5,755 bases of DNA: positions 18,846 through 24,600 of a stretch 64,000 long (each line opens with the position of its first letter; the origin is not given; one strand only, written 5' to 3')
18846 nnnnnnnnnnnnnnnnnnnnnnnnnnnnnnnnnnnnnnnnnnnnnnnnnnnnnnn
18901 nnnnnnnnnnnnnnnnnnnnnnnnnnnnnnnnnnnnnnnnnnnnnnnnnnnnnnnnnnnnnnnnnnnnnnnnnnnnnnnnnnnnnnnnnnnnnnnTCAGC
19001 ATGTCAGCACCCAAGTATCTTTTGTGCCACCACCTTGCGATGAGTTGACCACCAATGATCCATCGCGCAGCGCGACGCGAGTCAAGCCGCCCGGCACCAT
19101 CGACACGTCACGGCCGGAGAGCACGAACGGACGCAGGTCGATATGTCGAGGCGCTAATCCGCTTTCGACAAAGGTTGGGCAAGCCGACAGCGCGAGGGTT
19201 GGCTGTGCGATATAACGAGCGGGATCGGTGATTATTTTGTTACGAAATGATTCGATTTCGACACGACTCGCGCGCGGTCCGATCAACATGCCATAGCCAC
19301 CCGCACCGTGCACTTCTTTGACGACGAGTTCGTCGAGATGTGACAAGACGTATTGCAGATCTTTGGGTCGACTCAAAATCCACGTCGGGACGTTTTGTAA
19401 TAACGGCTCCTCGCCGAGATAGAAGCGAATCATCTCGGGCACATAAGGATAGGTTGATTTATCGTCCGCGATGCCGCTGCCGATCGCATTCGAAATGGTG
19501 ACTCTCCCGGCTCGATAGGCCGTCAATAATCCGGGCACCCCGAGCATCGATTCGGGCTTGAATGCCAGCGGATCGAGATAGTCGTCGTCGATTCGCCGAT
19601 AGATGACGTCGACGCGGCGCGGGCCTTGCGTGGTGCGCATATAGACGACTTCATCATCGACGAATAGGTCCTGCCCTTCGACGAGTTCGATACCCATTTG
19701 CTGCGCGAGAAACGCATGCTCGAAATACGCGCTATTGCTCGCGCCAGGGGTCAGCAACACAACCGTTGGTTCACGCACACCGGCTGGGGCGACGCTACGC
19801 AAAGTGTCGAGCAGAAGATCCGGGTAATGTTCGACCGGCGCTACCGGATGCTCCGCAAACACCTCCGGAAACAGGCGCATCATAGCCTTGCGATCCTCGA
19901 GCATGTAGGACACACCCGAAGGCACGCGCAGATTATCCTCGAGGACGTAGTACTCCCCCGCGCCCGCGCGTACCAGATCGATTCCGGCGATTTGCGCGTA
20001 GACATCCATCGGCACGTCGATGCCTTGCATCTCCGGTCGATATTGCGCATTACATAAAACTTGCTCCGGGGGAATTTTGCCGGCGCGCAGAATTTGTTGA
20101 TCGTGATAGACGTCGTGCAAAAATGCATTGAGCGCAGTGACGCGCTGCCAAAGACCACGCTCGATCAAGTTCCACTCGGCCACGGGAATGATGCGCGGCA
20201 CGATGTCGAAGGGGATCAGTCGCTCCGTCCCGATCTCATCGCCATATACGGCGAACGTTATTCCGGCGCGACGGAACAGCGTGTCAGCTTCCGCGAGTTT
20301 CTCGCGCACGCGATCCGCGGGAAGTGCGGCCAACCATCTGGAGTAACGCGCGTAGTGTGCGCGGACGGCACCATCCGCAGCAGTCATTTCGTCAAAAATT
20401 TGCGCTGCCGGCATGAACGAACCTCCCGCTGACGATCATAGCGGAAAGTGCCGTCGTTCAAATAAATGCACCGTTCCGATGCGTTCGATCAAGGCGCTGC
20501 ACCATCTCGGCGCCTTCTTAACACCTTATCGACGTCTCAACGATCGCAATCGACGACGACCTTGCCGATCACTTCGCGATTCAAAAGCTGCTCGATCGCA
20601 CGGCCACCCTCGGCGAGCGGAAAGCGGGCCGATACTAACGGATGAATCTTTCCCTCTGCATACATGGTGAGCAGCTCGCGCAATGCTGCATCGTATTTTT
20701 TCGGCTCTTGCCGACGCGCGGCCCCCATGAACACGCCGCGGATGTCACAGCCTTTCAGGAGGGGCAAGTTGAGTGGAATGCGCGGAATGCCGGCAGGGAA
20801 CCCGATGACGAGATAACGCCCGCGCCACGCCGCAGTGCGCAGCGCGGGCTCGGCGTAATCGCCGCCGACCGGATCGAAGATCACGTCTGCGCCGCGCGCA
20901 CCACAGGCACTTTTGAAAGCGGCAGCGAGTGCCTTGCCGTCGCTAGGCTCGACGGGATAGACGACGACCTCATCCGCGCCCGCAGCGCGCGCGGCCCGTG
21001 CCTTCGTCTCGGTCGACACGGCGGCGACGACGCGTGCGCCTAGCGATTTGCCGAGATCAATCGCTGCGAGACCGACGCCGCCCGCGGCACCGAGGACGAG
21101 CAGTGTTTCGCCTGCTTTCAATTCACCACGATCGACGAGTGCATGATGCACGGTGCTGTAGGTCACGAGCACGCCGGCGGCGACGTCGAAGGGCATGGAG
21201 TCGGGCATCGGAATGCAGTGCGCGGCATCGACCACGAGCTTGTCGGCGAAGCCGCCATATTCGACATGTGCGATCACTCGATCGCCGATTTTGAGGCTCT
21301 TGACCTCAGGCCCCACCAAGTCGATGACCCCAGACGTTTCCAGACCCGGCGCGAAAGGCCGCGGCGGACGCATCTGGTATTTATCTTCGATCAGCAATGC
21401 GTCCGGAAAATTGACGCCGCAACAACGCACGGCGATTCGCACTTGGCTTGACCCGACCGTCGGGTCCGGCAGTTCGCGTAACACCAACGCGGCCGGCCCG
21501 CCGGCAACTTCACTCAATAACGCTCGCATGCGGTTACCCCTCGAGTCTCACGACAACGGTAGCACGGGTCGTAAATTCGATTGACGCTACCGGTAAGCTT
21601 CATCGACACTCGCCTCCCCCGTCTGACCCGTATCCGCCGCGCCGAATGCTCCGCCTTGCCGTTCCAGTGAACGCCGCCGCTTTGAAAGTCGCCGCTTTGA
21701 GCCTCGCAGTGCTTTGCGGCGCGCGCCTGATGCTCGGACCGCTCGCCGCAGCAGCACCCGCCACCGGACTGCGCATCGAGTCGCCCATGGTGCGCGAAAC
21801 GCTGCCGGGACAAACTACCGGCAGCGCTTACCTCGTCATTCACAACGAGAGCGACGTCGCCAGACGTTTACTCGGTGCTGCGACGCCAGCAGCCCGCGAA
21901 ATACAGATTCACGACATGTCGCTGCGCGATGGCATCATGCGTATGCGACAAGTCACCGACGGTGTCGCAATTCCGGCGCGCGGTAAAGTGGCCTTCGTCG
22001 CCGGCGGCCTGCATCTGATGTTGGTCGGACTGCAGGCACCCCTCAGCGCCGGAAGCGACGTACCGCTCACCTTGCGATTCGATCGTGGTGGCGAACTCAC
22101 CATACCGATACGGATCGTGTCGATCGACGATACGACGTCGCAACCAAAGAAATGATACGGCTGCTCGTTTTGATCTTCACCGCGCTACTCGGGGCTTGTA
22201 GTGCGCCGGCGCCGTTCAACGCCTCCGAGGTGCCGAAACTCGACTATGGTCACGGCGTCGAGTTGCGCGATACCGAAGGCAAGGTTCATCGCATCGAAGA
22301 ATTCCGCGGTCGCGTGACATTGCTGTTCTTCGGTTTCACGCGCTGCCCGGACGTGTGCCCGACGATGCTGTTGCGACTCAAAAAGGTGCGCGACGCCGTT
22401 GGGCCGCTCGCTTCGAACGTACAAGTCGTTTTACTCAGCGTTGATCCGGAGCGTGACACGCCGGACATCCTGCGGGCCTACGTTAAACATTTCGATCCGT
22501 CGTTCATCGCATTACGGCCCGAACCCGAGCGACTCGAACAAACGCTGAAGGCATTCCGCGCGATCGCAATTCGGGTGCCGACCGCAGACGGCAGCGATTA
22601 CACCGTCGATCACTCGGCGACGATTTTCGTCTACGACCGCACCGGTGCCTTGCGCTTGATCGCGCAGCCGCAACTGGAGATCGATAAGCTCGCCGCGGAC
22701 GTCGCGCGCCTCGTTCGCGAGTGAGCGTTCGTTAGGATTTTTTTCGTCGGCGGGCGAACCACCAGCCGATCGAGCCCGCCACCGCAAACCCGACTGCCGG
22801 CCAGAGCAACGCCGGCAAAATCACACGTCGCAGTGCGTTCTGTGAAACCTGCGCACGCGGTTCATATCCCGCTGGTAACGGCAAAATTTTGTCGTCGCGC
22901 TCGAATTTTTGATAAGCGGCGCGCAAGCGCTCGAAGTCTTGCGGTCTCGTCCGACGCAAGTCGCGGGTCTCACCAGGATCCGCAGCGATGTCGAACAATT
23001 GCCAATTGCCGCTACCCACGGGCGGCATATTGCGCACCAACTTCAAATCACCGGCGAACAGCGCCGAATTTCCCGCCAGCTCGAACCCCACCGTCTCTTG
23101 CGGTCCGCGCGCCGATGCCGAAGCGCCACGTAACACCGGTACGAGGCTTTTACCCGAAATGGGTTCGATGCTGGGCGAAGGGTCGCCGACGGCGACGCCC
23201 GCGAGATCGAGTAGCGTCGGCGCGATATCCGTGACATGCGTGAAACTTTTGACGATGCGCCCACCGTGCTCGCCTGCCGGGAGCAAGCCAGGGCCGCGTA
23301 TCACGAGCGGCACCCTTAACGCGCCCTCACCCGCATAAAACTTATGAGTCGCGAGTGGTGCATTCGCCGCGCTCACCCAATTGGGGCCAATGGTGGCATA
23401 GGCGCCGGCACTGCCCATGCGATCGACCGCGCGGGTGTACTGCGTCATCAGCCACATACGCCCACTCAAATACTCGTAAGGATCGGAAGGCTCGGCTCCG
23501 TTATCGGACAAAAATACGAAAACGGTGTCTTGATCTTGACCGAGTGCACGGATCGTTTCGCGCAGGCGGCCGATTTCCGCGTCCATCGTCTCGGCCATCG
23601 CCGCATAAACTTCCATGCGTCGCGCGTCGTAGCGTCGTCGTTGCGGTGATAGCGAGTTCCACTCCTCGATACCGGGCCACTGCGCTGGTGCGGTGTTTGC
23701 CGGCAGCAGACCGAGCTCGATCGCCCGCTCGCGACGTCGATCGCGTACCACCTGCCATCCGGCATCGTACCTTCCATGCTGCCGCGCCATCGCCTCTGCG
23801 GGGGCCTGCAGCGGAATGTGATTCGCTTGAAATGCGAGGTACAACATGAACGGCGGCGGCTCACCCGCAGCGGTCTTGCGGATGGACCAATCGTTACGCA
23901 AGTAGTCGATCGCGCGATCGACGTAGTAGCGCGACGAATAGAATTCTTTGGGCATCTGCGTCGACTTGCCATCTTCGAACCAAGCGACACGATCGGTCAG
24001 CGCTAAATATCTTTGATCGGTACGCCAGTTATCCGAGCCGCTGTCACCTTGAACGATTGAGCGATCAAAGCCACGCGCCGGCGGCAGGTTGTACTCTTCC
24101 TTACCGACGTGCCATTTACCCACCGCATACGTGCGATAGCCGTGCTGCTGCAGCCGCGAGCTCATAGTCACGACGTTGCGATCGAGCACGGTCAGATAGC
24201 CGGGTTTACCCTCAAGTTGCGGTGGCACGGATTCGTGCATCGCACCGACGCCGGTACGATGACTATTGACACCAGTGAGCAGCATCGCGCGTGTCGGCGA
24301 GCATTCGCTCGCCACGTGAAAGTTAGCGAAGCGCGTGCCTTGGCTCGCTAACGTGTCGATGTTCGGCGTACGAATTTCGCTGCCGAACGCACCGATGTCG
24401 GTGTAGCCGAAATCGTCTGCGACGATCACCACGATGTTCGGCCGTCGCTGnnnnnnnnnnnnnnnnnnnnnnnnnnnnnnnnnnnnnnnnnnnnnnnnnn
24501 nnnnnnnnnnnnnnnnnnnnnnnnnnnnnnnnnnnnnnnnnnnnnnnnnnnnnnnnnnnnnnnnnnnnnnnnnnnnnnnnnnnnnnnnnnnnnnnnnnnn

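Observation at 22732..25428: Formylglycine-generating enzyme fused to its own sulfatase substrate, exported and anchored at both ends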

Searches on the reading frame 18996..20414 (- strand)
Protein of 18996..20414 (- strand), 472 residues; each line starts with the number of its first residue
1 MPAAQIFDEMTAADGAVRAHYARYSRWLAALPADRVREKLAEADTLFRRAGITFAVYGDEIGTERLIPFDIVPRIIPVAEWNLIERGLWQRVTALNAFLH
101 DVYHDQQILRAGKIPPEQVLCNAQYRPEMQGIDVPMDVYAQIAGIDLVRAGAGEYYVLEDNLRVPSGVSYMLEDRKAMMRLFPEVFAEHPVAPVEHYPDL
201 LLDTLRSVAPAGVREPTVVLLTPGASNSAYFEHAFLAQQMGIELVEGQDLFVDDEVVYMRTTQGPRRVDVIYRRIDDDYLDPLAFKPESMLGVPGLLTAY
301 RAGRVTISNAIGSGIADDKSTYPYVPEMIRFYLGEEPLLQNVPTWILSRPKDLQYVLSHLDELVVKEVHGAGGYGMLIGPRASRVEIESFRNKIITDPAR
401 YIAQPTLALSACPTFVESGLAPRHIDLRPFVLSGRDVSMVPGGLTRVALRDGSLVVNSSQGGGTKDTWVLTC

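Call 11: search_protein_families(library=pfam, proteins=[window:18996-20414:-], max_evalue=0.001)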
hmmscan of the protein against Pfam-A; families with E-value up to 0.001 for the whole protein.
window:18996-20414:- (472 aa): 2 families
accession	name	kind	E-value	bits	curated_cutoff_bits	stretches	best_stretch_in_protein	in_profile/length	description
PF14403.11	CP_ATPgrasp_2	-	2.2e-166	553.9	32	1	73-448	1-374/374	Circularly permuted ATP-grasp type 2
PF04174.18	CP_ATPgrasp_1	-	7.7e-154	512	23.1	1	73-404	1-332/332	A circularly permuted ATPgrasp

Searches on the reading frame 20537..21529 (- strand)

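Call 11: search_protein_families(library=pfam, proteins=[window:20537-21529:-], max_evalue=0.001)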
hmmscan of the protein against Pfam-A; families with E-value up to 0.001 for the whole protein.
window:20537-21529:- (330 aa): 3 families
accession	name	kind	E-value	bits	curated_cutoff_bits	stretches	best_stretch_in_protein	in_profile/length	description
PF00107.32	ADH_zinc_N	-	3.3e-22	79.3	31.8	1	151-279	1-120/129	Zinc-binding dehydrogenase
PF13602.12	ADH_zinc_N_2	-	6.7e-17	63.1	27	1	184-326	2-134/134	Zinc-binding dehydrogenase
PF08240.17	ADH_N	-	9.2e-15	55.2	23.5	1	27-110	2-104/104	Alcohol dehydrogenase GroES-like domain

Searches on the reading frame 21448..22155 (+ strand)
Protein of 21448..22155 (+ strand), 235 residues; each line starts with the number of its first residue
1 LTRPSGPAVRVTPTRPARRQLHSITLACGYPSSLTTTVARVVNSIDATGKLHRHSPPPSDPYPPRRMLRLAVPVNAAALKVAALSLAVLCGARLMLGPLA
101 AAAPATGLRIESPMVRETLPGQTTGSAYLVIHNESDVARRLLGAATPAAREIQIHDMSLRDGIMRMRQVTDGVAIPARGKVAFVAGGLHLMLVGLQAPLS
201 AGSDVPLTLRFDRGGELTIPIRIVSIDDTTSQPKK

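Call 11: search_protein_families(library=pfam, proteins=[window:21448-22155:+], max_evalue=0.001)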
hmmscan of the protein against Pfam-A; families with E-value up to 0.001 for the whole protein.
window:21448-22155:+ (235 aa): 1 family
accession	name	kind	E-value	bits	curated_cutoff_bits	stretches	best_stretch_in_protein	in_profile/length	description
PF04314.18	PCuAC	-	7.7e-34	116.3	29.4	1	110-219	1-109/109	Copper chaperone PCu(A)C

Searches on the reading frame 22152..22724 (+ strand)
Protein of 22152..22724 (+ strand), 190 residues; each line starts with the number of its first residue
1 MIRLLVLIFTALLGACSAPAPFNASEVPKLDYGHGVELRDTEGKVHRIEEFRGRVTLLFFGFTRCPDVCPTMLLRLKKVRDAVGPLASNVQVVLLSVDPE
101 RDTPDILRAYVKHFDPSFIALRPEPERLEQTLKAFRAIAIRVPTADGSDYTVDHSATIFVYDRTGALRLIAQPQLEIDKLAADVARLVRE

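Call 11: search_protein_families(library=pfam, proteins=[window:22152-22724:+], max_evalue=0.001)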
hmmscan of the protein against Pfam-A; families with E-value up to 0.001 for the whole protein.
window:22152-22724:+ (190 aa): 2 families
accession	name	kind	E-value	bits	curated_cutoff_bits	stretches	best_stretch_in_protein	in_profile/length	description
PF02630.20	SCO1-SenC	-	8.2e-38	129.8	22.8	1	37-166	5-133/134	SCO1/SenC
PF00578.27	AhpC-TSA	-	5.4e-05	23.6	26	1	37-105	9-75/124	AhpC/TSA family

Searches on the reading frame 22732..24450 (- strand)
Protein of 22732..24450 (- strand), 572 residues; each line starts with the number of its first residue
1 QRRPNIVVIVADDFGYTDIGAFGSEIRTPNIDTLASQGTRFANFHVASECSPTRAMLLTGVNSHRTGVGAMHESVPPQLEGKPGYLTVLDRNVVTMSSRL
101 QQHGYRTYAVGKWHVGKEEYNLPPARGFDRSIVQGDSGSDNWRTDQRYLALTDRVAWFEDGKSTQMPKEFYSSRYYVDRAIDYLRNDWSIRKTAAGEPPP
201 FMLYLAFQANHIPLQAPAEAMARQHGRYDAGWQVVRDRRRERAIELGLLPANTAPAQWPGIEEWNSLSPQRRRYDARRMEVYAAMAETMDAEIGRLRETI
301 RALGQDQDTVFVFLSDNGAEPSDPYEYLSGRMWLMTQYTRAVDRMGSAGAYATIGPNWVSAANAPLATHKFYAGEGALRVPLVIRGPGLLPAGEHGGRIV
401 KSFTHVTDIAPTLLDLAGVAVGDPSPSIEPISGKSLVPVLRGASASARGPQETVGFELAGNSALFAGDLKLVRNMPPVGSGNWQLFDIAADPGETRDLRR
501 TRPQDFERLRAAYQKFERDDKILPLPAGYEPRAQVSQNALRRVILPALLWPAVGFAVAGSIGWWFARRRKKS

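Call 28: search_solved_structures(query=window:22732-24450:-, max_evalue=1e-60, show_alignments=1)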
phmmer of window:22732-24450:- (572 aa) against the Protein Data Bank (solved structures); distinct sequences matched with E-value up to 1e-60: 6.
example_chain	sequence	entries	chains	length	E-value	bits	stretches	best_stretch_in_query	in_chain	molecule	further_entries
1hdh_A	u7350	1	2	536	2e-104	353.4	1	2-516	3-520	Arylsulfatase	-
4cys_A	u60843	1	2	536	1e-103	351.1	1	2-520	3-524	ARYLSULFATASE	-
5aj9_A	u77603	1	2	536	2e-103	350.1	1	2-520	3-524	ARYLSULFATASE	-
4cxs_A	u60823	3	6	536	3.1e-103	349.5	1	2-520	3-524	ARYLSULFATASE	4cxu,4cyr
4cxk_A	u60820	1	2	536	5.8e-103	348.6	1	2-520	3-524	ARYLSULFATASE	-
7all_AAA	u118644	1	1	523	1.2e-66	228.6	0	3-323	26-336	Arylsulfatase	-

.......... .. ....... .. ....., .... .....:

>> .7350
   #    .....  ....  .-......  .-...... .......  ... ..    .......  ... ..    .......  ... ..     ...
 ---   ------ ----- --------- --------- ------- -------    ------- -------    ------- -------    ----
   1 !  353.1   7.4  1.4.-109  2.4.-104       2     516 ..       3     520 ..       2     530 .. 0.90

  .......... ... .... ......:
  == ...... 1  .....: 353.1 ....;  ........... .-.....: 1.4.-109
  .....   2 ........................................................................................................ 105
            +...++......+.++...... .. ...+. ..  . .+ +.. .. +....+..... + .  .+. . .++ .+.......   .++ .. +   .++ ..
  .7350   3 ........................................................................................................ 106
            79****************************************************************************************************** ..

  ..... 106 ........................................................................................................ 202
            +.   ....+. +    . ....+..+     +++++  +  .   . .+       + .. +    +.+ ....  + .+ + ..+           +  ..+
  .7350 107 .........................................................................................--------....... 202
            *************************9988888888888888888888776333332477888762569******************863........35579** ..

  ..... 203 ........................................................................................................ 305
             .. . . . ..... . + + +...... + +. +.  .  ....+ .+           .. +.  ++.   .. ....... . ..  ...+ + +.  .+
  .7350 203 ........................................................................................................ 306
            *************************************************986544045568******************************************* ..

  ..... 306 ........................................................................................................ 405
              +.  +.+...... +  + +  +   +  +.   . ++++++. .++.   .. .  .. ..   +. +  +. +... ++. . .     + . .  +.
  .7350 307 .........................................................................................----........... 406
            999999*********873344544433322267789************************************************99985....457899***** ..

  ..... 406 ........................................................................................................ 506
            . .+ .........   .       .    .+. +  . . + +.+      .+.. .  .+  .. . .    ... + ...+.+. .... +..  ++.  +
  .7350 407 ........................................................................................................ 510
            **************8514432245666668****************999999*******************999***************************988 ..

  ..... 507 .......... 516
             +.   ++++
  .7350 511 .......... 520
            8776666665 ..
